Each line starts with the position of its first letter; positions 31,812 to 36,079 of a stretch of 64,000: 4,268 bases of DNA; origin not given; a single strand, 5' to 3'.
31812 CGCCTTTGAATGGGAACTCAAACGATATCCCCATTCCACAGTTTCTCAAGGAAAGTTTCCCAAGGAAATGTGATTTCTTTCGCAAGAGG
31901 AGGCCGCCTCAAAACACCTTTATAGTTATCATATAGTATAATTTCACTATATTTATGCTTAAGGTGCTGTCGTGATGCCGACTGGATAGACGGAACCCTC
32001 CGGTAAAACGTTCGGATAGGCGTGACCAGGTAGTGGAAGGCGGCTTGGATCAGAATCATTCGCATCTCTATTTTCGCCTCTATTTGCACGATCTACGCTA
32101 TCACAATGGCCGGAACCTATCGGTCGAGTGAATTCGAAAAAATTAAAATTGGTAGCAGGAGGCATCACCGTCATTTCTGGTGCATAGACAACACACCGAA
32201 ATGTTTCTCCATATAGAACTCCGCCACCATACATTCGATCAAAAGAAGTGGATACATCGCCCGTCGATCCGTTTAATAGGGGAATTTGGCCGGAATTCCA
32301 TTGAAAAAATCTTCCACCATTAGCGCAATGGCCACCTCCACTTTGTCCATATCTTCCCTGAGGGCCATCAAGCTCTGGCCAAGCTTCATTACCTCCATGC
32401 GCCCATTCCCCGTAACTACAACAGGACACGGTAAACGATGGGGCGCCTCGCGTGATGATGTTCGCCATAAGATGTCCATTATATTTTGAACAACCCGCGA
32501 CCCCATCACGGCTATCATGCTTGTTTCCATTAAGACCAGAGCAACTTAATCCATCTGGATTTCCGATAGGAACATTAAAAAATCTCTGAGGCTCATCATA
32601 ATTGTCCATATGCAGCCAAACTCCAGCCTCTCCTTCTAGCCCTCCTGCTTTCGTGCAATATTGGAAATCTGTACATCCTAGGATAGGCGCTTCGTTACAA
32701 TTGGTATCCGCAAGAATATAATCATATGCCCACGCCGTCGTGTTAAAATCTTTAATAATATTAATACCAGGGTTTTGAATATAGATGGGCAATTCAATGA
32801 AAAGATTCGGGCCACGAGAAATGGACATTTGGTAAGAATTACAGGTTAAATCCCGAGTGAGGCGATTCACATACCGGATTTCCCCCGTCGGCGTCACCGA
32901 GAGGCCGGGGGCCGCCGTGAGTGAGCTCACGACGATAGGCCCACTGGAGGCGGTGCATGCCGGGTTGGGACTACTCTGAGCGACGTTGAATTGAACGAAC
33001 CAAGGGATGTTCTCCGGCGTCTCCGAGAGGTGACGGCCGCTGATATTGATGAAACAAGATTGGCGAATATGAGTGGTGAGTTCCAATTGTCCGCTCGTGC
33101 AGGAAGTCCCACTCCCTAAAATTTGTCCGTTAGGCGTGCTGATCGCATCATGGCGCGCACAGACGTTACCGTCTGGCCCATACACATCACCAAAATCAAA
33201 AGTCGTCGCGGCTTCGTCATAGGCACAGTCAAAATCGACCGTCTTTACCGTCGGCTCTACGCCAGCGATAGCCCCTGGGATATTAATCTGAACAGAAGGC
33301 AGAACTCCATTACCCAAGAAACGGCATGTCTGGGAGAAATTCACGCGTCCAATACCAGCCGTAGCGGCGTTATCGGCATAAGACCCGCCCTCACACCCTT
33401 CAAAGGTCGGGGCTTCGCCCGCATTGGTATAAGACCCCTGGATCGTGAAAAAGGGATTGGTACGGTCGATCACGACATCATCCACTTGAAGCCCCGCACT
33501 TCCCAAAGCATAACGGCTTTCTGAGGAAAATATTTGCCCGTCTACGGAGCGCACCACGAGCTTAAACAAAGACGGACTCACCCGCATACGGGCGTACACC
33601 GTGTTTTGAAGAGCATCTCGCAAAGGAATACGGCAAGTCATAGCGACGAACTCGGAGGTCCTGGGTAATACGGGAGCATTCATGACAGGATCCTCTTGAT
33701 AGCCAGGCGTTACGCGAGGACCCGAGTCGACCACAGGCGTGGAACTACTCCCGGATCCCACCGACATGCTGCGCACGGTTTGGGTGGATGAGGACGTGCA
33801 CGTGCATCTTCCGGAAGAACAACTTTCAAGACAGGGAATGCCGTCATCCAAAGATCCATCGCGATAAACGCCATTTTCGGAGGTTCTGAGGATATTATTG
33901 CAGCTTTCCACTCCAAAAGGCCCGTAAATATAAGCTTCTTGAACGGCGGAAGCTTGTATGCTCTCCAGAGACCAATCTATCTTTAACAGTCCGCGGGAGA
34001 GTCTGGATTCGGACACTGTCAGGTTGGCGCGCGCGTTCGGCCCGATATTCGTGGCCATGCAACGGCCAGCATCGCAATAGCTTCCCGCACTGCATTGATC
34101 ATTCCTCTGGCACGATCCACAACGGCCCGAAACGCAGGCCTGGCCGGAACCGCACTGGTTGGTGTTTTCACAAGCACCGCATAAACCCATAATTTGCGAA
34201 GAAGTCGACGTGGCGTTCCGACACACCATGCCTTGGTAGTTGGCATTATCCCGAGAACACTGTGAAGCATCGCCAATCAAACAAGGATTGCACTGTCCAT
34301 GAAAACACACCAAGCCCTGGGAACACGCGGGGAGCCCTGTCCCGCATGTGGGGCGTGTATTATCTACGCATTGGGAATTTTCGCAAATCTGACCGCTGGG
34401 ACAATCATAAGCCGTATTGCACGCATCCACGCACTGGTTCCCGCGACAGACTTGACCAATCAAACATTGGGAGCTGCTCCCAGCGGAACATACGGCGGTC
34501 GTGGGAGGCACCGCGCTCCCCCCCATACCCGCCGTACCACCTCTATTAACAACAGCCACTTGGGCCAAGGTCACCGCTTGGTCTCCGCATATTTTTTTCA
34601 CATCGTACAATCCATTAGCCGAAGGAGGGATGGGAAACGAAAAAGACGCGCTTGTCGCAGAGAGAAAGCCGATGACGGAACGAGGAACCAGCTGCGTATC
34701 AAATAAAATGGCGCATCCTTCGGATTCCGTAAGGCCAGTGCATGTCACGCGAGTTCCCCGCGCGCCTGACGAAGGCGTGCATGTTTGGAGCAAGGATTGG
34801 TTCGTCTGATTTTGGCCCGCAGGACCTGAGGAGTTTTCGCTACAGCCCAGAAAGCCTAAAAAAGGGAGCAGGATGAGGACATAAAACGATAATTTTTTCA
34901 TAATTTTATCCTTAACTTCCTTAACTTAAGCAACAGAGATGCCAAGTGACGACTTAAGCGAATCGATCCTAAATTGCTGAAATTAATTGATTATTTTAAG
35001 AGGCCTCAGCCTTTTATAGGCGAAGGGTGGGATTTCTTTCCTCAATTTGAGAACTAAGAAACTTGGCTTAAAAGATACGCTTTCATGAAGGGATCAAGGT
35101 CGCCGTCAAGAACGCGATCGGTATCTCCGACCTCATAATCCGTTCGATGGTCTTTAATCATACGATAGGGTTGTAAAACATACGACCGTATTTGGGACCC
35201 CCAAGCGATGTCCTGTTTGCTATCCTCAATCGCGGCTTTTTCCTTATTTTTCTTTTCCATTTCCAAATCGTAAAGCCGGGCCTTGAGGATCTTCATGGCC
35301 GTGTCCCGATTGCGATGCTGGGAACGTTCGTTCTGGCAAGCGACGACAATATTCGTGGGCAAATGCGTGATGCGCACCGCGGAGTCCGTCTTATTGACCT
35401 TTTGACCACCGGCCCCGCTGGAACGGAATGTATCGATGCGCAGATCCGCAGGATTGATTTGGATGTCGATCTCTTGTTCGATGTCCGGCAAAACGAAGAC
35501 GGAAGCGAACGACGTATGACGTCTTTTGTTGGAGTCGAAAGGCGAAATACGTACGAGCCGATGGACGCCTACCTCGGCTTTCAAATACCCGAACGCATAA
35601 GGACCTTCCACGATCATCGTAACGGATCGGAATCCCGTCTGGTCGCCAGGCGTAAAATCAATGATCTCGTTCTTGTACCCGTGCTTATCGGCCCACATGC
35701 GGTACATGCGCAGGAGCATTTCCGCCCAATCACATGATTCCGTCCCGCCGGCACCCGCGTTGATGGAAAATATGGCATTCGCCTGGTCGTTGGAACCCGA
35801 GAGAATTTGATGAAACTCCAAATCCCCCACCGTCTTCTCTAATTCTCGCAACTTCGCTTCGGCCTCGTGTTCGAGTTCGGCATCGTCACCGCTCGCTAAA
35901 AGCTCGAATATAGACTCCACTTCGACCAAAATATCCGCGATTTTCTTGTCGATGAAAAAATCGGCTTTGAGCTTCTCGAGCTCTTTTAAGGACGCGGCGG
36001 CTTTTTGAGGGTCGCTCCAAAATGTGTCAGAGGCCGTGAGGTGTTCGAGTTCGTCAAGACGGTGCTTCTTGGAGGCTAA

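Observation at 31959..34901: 980-aa lipoprotein with a block of Cx2GQxCxxxxC cysteine-rich repeats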

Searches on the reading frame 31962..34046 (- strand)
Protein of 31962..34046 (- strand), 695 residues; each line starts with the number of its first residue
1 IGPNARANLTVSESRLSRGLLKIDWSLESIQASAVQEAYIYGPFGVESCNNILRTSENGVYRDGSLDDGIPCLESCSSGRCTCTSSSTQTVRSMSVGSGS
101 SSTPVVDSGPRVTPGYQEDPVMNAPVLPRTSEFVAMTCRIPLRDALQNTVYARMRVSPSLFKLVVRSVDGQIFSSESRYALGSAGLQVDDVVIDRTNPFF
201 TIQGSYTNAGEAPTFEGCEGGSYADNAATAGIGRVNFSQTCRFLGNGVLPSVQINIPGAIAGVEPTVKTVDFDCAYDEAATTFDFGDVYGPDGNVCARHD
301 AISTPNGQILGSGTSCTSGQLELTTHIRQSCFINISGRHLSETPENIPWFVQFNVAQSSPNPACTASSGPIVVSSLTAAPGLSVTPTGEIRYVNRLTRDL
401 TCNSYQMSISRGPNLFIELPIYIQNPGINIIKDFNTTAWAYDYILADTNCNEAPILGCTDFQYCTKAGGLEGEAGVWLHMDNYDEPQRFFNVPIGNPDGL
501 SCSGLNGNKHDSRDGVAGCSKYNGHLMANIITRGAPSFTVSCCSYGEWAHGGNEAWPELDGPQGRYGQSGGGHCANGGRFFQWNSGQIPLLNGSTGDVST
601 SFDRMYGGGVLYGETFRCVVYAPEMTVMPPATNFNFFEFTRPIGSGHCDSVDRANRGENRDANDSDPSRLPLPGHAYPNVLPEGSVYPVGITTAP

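Call 27: find_homologous_proteins(query=A2, max_evalue=0.01)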
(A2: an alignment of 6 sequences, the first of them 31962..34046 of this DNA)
Query A2 (6 sequences) (695 aa, profile of the alignment): 1 proteins with E <= 0.01 among 8000 candidates.
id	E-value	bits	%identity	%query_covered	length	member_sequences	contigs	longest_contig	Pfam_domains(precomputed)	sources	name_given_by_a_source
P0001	1.6e-244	831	100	100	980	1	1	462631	-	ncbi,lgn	-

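Call 52: search_solved_structures(query=A2, max_evalue=10)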
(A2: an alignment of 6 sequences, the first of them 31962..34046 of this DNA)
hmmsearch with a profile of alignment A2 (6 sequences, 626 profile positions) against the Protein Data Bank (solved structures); distinct sequences matched with E-value up to 10: 1.
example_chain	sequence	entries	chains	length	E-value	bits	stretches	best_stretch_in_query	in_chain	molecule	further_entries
1xm7_A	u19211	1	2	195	2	9.8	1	228-281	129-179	hypothetical protein aq_1665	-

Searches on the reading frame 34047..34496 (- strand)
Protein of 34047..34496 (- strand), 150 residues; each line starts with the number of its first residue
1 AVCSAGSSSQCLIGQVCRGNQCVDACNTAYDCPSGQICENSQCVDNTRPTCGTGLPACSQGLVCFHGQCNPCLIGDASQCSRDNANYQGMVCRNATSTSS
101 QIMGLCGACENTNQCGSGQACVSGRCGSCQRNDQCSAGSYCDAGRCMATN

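Call 77: search_solved_structures(query=window:34047-34496:-, max_evalue=10, show_alignments=2)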
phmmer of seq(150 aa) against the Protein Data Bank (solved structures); distinct sequences matched with E-value up to 10: 1.
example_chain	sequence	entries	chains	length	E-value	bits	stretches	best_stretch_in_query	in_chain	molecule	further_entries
6xi3_AAA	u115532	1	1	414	0.16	15.1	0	15-52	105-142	Large adhesion protein (Lap) involved in biofilm formation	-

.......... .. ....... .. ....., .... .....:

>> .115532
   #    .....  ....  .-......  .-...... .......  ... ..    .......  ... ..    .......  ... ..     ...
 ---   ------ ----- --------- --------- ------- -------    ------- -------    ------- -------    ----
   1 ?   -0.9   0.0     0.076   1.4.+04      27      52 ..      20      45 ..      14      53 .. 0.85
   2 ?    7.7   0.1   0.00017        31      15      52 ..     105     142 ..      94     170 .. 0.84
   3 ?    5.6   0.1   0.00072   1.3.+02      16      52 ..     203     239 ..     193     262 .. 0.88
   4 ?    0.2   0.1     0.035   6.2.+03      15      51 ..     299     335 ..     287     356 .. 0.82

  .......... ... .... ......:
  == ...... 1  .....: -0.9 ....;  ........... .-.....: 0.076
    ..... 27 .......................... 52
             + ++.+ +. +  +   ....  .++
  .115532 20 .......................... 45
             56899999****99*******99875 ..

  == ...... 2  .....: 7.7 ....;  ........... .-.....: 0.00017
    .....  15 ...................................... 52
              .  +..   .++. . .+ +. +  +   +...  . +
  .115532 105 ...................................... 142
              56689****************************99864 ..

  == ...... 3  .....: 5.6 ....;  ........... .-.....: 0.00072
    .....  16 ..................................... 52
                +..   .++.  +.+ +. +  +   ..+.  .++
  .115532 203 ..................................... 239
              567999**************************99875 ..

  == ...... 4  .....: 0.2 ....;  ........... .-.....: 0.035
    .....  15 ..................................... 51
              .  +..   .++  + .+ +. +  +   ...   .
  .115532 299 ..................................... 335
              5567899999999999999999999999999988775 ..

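Call 93: search_protein_families(library=ncbifam, proteins=[window:34047-34496:-], max_evalue=1)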
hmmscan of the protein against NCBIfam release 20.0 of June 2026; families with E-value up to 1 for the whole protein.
seq(150 aa): 2 families
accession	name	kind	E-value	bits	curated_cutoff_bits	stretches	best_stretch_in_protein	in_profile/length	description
TIGR04201.1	Myxo_Cys_RPT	repeat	0.0064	16.6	25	1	126-146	2-22/22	Cys-rich repeat-containing protein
NF011003.0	PRK14429.1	equivalog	0.36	10.9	90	1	87-124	12-48/91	acylphosphatase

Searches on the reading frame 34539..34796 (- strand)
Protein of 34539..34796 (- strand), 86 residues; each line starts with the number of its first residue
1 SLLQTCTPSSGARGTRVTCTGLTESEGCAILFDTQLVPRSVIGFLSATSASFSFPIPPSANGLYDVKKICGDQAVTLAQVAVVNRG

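Call 78: search_solved_structures(query=window:34539-34796:-, max_evalue=10, show_alignments=2)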
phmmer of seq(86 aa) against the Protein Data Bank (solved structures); distinct sequences matched with E-value up to 10: 0.

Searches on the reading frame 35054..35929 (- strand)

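Call 20: search_protein_families(library=pfam, proteins=[window:35054-35929:-], max_evalue=0.00001)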
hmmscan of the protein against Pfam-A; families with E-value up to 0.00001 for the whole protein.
window:35054-35929:- (291 aa): 2 families
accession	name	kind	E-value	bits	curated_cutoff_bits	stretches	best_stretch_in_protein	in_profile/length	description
PF03462.23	PCRF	-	2.6e-48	164.9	24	1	6-144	53-194/194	PCRF domain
PF00472.26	RF-1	-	2.9e-46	156.6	35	1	153-262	2-116/116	RF-1 domain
